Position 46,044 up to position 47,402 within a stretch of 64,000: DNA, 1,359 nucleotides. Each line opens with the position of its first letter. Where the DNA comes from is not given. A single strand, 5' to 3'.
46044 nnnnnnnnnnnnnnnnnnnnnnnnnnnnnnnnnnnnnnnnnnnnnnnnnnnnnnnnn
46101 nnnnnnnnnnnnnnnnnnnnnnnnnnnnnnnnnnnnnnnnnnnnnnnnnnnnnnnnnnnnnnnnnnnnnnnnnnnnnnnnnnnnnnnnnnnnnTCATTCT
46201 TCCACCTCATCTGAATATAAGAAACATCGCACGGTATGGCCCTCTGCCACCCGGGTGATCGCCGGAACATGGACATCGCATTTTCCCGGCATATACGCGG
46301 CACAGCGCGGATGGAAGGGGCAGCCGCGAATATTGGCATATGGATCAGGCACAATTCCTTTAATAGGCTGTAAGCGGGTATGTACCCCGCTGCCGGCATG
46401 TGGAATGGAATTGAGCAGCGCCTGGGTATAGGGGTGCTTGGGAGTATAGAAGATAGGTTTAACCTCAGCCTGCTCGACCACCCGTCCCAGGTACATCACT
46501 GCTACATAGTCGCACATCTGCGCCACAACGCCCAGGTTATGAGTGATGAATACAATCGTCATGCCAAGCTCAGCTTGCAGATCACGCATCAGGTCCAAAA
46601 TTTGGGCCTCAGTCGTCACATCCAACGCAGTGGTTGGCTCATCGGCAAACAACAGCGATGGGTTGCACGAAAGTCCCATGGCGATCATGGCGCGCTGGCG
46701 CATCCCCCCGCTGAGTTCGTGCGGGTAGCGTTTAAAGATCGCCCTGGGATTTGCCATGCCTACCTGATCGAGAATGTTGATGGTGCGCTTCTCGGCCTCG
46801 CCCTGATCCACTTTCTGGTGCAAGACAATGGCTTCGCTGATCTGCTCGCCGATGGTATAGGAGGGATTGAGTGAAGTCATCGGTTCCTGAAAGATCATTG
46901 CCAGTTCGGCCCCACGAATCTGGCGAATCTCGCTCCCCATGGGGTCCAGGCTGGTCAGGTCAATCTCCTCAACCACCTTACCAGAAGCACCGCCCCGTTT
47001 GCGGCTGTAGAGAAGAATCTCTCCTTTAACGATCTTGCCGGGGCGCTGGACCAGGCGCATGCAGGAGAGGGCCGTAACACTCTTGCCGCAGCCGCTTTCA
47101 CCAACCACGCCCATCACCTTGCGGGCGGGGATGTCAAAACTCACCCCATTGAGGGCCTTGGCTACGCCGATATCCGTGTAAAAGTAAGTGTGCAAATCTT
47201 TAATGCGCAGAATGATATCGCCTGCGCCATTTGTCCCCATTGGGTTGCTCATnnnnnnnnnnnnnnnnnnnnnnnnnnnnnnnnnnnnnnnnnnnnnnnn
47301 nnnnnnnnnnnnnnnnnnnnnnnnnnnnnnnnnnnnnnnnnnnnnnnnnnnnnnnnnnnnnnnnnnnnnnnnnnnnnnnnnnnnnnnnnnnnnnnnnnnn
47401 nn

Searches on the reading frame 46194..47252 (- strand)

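Call 6: search_protein_families(library=pfam, proteins=[window:46194-47252:-])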
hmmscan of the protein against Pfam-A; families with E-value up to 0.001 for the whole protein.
window:46194-47252:- (352 aa): 3 families
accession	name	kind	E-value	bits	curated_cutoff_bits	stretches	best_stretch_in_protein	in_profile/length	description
PF00005.33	ABC_tran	-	3.7e-24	86.3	25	1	34-208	1-137/137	ABC transporter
PF08352.17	oligo_HPY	-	5.7e-17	62.3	27.1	1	259-322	1-63/65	Oligopeptide/dipeptide transporter, C-terminal region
PF13304.12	AAA_21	-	1.6e-05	25.5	27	1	174-243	232-303/304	AAA domain, putative AbiEii toxin, Type IV TA system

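Call 7: search_protein_families(library=ncbifam, proteins=[window:46194-47252:-])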
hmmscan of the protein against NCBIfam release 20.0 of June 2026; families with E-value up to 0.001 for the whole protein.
window:46194-47252:- (352 aa): 183 families (the best 25 are shown)
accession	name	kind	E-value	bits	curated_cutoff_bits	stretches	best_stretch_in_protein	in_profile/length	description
NF043079.1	MMSYN1_0167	equivalog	7.4e-94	315.5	740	2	108-349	299-538/561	oligopeptide ABC transporter ATP-binding protein OppD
NF008246.0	PRK11022.1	equivalog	1.1e-91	307.3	541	1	14-348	3-319/326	dipeptide ABC transporter ATP-binding protein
NF007613.0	PRK10261.1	equivalog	3.3e-90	303.3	1077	1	14-288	12-277/623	glutathione ABC transporter ATP-binding protein GsiA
NF007010.1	PRK09473.1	subfamily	9e-90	300.6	575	1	15-349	2-317/318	oligopeptide ABC transporter ATP-binding protein OppD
NF011713.0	PRK15134.1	equivalog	4.4e-77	259.9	834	1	14-285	5-262/529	microcin C ABC transporter ATP-binding protein YejF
NF008453.0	PRK11308.1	subfamily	1.6e-75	254.4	408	1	24-348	28-328/334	dipeptide ABC transporter ATP-binding protein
TIGR02770.1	nickel_nikD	equivalog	3.7e-71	239.1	318.7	1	35-281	3-227/230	nickel import ATP-binding protein NikD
NF011659.0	PRK15079.1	equivalog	7.1e-66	222.2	540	1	15-344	21-329/334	murein tripeptide/oligopeptide ABC transporter ATP binding protein OppF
NF043071.1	DppF_dipep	equivalog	3.4e-65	220.6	660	1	24-345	29-326/331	dipeptide ABC transporter ATP-binding subunit DppF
NF047576.1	opine_ATP_CntF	equivalog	1.1e-63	214.9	385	1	33-282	19-252/264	staphylopine uptake ABC transporter ATP-binding protein CntF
NF047578.1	opine_ATP_CntD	equivalog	4.8e-63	212.9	380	1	34-282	20-252/266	staphylopine uptake ABC transporter ATP-binding protein CntD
NF011674.0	PRK15093.1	equivalog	3.3e-55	187.5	627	1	14-344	3-322/330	putrescine export ABC transporter ATP-binding protein SapD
NF043078.1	MMSYN1_0168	equivalog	1.9e-52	178.8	800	2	158-285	474-599/649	oligopeptide ABC transporter ATP-binding protein OppF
TIGR02769.1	nickel_nikE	equivalog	6e-42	143.9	332.55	1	27-283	20-253/265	nickel import ATP-binding protein NikE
TIGR02314.1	ABC_MetN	equivalog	1.2e-40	139.5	499.7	1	15-283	2-244/343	methionine ABC transporter ATP-binding protein MetN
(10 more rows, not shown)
